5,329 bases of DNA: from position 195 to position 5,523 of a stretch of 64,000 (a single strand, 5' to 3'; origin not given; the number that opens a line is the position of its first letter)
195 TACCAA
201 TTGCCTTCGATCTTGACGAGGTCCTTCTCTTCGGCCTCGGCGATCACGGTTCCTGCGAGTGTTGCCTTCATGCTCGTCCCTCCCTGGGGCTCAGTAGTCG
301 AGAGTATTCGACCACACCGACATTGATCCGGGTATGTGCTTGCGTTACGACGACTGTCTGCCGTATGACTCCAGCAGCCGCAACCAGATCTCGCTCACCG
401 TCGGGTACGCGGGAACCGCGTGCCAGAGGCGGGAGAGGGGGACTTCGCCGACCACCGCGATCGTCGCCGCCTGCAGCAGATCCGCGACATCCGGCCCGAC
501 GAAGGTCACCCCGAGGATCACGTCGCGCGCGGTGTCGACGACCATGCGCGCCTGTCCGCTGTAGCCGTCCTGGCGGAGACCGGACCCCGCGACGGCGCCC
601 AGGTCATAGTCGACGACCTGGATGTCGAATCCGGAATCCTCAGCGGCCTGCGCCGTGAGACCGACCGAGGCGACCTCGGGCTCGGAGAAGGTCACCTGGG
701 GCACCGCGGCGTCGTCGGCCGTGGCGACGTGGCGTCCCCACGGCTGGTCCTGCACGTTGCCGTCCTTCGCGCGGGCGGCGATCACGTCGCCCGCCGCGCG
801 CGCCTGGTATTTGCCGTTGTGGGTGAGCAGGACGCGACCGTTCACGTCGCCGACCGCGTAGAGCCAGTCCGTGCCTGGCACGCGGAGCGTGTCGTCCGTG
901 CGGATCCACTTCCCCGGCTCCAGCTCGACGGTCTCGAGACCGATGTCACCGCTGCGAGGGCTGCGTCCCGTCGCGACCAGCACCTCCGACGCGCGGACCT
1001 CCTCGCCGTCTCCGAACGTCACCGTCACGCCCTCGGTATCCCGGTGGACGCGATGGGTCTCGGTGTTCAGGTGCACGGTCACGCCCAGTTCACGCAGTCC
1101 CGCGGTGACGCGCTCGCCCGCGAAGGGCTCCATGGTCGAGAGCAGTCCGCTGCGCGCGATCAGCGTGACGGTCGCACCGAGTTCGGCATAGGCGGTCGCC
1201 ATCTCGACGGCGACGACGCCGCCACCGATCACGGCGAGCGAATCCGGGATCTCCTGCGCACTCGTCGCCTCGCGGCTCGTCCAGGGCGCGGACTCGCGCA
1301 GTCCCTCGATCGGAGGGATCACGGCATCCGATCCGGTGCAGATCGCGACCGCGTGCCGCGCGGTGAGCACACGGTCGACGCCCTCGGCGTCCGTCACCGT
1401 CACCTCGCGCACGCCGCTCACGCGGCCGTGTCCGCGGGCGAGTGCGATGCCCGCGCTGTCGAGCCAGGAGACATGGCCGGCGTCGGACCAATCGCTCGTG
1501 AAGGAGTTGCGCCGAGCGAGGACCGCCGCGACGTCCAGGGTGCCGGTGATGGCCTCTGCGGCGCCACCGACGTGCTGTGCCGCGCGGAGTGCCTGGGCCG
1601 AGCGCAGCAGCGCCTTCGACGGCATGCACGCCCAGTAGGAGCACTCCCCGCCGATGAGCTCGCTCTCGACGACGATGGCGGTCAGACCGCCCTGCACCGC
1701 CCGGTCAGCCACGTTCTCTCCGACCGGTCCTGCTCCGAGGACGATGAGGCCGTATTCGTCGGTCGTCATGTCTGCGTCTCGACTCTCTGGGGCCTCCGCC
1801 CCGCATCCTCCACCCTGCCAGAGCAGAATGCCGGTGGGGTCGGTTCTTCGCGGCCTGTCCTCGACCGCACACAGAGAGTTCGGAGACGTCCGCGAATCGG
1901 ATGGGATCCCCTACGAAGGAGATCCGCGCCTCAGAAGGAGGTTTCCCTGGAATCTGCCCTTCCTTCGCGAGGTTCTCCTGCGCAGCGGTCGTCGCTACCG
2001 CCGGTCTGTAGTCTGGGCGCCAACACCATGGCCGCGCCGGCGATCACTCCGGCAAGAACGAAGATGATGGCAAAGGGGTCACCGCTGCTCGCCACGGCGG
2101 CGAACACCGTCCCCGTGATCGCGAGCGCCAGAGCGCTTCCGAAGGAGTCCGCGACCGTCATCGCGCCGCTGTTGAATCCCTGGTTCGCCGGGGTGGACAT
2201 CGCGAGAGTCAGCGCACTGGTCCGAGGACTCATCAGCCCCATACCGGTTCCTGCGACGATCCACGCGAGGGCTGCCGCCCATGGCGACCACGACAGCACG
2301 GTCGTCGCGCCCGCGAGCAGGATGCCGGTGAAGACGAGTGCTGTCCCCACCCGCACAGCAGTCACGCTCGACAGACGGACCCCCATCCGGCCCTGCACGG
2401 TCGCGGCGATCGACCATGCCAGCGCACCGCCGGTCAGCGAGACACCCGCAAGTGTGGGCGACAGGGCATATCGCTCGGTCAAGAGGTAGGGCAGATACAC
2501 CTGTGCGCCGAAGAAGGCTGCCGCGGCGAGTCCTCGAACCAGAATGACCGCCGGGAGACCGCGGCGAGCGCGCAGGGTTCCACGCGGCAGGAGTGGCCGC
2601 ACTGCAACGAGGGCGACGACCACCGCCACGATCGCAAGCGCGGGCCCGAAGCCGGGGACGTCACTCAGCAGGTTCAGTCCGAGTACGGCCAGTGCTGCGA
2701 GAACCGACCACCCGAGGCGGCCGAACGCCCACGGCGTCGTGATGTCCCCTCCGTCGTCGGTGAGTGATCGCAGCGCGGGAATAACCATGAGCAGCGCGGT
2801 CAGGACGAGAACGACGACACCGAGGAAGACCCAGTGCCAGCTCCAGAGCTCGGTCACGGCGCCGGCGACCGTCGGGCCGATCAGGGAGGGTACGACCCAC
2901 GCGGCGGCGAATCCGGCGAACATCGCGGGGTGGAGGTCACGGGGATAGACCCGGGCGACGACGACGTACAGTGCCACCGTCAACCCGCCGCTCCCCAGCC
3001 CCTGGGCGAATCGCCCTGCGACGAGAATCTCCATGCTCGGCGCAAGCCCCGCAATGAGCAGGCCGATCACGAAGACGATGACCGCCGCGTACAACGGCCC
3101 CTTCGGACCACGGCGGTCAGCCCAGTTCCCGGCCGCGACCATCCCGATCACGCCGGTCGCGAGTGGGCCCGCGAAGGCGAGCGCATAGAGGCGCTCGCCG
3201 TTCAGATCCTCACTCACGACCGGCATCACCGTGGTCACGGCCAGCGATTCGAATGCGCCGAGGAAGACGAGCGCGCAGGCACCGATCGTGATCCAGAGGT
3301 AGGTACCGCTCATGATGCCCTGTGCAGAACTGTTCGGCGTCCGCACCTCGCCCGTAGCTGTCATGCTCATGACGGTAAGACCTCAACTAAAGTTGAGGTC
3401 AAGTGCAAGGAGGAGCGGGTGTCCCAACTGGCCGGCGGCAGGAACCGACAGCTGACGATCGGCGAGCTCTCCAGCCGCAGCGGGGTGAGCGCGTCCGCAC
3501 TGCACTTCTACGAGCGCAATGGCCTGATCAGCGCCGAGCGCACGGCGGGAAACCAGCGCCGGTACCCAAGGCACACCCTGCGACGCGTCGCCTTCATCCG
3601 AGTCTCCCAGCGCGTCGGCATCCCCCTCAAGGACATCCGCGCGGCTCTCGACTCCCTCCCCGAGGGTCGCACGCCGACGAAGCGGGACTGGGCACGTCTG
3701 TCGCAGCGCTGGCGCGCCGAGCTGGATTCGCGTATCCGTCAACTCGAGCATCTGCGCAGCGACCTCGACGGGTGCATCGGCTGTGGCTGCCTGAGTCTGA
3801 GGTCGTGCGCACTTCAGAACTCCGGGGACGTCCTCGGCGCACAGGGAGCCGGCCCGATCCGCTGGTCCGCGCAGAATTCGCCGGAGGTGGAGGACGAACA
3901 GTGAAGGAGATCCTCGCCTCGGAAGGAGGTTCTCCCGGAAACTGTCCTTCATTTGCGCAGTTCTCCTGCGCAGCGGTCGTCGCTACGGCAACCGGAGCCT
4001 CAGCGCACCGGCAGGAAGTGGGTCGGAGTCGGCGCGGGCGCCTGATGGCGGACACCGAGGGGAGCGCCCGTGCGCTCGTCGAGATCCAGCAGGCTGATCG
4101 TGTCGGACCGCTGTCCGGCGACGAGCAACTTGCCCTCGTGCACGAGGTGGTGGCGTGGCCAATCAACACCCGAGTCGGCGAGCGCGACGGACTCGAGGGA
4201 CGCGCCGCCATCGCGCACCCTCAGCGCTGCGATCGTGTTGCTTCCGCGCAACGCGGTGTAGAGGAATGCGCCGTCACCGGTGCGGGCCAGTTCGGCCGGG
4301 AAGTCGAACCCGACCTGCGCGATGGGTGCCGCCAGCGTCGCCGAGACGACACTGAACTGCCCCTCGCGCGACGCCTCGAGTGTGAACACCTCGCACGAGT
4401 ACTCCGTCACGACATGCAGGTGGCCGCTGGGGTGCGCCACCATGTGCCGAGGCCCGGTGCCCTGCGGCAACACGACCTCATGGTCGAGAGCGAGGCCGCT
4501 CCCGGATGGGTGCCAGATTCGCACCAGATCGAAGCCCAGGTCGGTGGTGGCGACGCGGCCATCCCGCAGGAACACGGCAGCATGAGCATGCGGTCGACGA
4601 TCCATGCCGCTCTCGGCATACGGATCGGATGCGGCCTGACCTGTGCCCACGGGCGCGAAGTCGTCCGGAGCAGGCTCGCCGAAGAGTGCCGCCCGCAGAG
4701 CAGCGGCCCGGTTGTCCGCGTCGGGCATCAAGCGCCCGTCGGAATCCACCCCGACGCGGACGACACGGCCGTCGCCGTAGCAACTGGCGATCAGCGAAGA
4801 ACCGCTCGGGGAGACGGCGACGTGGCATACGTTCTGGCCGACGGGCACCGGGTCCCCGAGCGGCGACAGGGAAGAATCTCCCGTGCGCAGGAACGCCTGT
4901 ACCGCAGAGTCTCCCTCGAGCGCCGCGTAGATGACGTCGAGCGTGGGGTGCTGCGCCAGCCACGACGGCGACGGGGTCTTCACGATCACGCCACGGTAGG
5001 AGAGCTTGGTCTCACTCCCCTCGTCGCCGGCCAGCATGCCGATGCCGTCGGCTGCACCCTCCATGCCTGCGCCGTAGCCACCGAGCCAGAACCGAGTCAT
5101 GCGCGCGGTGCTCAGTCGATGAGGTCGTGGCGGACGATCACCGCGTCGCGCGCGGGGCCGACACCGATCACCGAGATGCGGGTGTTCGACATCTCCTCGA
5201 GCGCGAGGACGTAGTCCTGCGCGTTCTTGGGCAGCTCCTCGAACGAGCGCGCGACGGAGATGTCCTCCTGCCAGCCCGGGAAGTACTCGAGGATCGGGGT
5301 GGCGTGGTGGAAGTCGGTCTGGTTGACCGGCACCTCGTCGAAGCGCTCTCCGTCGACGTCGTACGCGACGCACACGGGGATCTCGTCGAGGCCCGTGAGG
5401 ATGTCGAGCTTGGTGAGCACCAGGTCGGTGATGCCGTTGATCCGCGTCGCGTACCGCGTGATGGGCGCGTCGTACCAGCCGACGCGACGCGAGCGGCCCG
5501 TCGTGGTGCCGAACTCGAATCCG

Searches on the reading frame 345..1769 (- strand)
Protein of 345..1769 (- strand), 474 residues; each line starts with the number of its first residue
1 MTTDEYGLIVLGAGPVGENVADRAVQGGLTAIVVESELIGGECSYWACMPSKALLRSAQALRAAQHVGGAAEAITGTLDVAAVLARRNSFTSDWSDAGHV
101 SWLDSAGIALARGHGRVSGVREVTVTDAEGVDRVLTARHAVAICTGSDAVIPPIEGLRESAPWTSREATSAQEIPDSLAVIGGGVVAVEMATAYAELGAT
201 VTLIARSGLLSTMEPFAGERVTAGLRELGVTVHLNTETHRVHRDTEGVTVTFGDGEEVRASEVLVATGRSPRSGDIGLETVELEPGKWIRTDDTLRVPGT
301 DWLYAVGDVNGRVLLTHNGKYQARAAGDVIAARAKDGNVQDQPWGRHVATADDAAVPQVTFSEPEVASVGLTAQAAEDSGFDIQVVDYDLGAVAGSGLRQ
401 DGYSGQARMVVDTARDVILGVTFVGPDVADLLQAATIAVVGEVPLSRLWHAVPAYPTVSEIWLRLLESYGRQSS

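Call 96: search_protein_families(library=pfam, proteins=[window:345-1769:-], max_evalue=0.0001)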
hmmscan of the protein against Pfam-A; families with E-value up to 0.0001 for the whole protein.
window:345-1769:- (474 aa): 5 families
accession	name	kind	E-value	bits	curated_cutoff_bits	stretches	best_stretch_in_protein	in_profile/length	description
PF07992.20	Pyr_redox_2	-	4.1e-47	161.4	26.1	1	8-322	3-290/291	Pyridine nucleotide-disulphide oxidoreductase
PF02852.28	Pyr_redox_dim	-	5.7e-22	78.4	25.3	1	356-462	1-106/110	Pyridine nucleotide-disulphide oxidoreductase, dimerisation domain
PF00070.33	Pyr_redox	-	1.7e-15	57.7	22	1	178-252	2-79/82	Pyridine nucleotide-disulphide oxidoreductase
PF13738.12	Pyr_redox_3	-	4.5e-12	46.3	30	1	161-283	149-281/305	Pyridine nucleotide-disulphide oxidoreductase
PF01593.30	Amino_oxidase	-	4.4e-06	26.7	19.8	1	223-282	212-263/443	Flavin containing amine oxidoreductase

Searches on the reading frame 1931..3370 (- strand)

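Call 96: search_protein_families(library=pfam, proteins=[window:1931-3370:-], max_evalue=0.0001)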
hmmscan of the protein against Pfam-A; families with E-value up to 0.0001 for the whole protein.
window:1931-3370:- (479 aa): 2 families
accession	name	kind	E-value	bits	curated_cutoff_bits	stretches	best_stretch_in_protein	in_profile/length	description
PF07690.21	MFS_1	-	1.8e-31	109.8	33.4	2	34-415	4-346/347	Major Facilitator Superfamily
PF00083.30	Sugar_tr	-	2.5e-09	37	22.3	1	39-195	21-185/452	Sugar (and other) transporter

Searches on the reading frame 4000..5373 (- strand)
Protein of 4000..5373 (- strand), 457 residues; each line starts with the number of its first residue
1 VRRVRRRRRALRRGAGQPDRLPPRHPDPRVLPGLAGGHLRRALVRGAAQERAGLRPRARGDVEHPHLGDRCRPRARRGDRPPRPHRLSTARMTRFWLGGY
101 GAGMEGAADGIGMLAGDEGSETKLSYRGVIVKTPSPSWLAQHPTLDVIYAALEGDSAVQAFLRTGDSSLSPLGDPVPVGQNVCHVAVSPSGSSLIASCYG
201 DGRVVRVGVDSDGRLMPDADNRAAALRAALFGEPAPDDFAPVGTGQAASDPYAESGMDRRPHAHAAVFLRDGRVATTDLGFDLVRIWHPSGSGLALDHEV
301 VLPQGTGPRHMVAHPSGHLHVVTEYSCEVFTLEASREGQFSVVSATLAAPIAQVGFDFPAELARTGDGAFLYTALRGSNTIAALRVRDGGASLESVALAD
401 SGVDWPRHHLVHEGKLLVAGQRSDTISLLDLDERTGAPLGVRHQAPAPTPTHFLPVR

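Call 96: search_protein_families(library=pfam, proteins=[window:4000-5373:-], max_evalue=0.0001)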
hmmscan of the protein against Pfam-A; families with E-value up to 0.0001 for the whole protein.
window:4000-5373:- (457 aa): 1 family
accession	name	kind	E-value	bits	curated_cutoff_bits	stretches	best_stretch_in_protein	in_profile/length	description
PF10282.15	Lactonase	-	3.8e-49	168.2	21.7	1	96-452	3-341/344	Lactonase, 7-bladed beta-propeller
